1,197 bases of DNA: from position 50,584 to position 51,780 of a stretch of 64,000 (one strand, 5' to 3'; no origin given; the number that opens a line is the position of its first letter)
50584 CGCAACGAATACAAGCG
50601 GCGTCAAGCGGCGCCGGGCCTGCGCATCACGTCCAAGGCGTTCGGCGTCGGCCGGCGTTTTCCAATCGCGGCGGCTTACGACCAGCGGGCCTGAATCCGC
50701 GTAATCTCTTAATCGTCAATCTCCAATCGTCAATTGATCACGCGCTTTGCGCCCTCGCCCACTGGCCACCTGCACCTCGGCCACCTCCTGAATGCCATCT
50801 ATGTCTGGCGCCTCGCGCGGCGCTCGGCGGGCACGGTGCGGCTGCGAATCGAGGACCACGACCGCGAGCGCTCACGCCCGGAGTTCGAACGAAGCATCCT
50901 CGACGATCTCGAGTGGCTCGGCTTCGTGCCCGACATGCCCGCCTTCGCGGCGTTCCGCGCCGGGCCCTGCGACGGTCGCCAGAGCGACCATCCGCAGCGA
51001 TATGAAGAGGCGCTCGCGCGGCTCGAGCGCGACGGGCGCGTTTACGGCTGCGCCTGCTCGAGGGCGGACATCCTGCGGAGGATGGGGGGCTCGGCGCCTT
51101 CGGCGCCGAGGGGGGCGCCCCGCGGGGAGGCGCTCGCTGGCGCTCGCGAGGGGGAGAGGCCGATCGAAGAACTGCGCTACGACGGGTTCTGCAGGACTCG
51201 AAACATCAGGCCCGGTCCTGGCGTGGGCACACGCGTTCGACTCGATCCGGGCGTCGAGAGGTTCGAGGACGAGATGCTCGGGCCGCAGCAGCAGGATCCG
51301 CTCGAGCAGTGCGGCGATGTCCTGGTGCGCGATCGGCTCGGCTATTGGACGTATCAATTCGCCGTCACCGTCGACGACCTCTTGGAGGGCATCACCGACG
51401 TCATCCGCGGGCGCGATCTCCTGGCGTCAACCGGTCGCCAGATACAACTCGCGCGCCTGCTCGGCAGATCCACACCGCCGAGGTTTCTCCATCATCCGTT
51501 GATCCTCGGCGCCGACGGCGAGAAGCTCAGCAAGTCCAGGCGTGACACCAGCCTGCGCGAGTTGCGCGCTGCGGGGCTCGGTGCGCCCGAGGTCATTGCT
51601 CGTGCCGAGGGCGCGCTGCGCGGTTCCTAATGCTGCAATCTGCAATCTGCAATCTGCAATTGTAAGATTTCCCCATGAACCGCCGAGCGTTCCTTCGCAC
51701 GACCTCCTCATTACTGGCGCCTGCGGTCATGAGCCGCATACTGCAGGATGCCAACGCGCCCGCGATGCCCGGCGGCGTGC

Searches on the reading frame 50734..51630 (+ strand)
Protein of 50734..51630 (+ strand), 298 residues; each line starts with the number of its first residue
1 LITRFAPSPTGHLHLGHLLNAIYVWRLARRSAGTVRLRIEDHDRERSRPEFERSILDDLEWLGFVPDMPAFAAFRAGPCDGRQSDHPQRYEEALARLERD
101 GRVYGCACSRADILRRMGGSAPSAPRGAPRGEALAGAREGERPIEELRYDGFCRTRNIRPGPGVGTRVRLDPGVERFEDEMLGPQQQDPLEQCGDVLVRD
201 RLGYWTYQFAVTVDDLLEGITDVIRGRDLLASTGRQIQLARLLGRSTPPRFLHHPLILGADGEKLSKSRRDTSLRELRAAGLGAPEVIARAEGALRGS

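Call 18: find_homologous_proteins(query=window:50734-51630:+, max_evalue=1e-30)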
Query window:50734-51630:+ (298 aa): 7735 proteins with E <= 1e-30 among 8000 candidates; the best 120 are listed.
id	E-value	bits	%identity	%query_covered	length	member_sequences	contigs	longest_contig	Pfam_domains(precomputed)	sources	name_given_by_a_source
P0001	2.0e-196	669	100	100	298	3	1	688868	PF00749.28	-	-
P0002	2.2e-154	531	81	99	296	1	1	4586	PF00749.28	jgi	jgi:glutamyl-Q tRNA(Asp) synthetase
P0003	8.1e-153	526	81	99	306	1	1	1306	PF00749.28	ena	-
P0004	6.1e-152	523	81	99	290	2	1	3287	PF00749.28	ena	-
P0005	8.4e-149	513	76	99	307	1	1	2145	PF00749.28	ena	-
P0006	1.1e-147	509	73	99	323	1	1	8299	PF00749.28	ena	-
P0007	3.1e-147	508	79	95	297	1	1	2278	PF00749.28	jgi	jgi:glutamyl/glutaminyl-tRNA synthetase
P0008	1.7e-144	499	79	95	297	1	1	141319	PF00749.28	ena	-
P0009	1.1e-143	496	78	95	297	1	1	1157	PF00749.28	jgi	-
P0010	3.3e-143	495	77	95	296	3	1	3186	PF00749.28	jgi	jgi:glutamyl/glutaminyl-tRNA synthetase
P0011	1.8e-142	492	75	100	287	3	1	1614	PF00749.28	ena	-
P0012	2.6e-142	492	77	95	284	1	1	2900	PF00749.28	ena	-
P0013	4.9e-140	484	74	100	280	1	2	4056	PF00749.28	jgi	jgi:glutamyl/glutaminyl-tRNA synthetase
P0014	4.9e-140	484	75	99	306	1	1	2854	PF00749.28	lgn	-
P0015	3.2e-139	481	76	100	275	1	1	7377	PF00749.28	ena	-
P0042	2.3e-115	403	86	73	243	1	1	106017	PF00749.28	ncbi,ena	-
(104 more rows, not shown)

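Call 19: find_encoding_contigs(protein=P0008, flank=6000, max_places=2)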
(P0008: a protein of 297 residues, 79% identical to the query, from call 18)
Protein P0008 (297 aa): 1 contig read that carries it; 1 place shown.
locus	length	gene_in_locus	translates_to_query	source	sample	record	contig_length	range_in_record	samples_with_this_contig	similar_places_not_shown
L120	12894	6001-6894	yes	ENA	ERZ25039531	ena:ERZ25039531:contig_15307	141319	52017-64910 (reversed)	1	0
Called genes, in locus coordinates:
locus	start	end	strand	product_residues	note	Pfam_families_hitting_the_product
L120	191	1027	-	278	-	PF00588:SpoU_methylase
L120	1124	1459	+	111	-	PF03551:PadR, PF13601:HTH_34 (weak)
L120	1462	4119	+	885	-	PF12704:MacB_PCD, PF02687:FtsX, PF12704:MacB_PCD, PF02687:FtsX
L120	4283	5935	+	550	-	PF00795:CN_hydrolase, PF02540:NAD_synthase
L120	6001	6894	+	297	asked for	PF00749:tRNA-synt_1c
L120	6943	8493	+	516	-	PF16655:PhoD_N, PF09423:PhoD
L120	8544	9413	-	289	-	PF02535:Zip (weak)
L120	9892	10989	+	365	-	PF22904:NOMO1-like_2nd (weak), PF13620:CarboxypepD_reg, PF13715:CarbopepD_reg_2 (weak), PF17210:SdrD_B (weak), PF25183:OMP_b-brl_4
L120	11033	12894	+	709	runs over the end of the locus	PF25183:OMP_b-brl_4, PF00593:TonB_dep_Rec_b-barrel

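Call 20: find_encoding_contigs(protein=P0042, flank=6000, max_places=2)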
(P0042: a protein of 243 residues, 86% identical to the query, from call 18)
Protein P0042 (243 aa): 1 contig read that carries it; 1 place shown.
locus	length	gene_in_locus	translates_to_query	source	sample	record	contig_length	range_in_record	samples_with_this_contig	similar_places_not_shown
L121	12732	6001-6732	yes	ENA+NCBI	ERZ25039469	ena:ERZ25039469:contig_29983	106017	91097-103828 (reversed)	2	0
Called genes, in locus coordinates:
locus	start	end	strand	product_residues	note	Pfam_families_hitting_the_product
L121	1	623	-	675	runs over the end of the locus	PF23500:DUF7133, PF07995:GSDH (weak)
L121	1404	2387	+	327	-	PF12704:MacB_PCD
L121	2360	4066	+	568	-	PF02687:FtsX, PF12704:MacB_PCD, PF02687:FtsX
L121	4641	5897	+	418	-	PF00795:CN_hydrolase, PF02540:NAD_synthase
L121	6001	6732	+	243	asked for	PF00749:tRNA-synt_1c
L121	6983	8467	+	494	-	PF16655:PhoD_N, PF09423:PhoD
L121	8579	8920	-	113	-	PF02535:Zip (weak)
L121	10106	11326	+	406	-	PF25183:OMP_b-brl_4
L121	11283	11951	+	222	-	PF00593:TonB_dep_Rec_b-barrel (weak), PF25183:OMP_b-brl_4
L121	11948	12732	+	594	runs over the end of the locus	PF25183:OMP_b-brl_4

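Call 21: find_encoding_contigs(protein=P0006, flank=6000, max_places=2)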
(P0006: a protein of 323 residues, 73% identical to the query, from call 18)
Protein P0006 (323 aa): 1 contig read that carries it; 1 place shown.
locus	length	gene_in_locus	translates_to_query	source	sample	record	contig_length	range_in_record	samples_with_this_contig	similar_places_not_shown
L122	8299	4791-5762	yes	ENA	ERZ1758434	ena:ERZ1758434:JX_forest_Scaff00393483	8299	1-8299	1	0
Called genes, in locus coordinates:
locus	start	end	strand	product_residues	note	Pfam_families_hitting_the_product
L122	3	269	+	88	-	?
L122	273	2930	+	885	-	PF12704:MacB_PCD, PF02687:FtsX, PF12704:MacB_PCD, PF02687:FtsX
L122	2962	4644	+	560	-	PF00795:CN_hydrolase, PF02540:NAD_synthase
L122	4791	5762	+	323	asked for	PF00749:tRNA-synt_1c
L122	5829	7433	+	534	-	PF16655:PhoD_N, PF09423:PhoD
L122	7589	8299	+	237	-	?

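Call 24: find_encoding_contigs(protein=P0001, flank=10000, max_places=1)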
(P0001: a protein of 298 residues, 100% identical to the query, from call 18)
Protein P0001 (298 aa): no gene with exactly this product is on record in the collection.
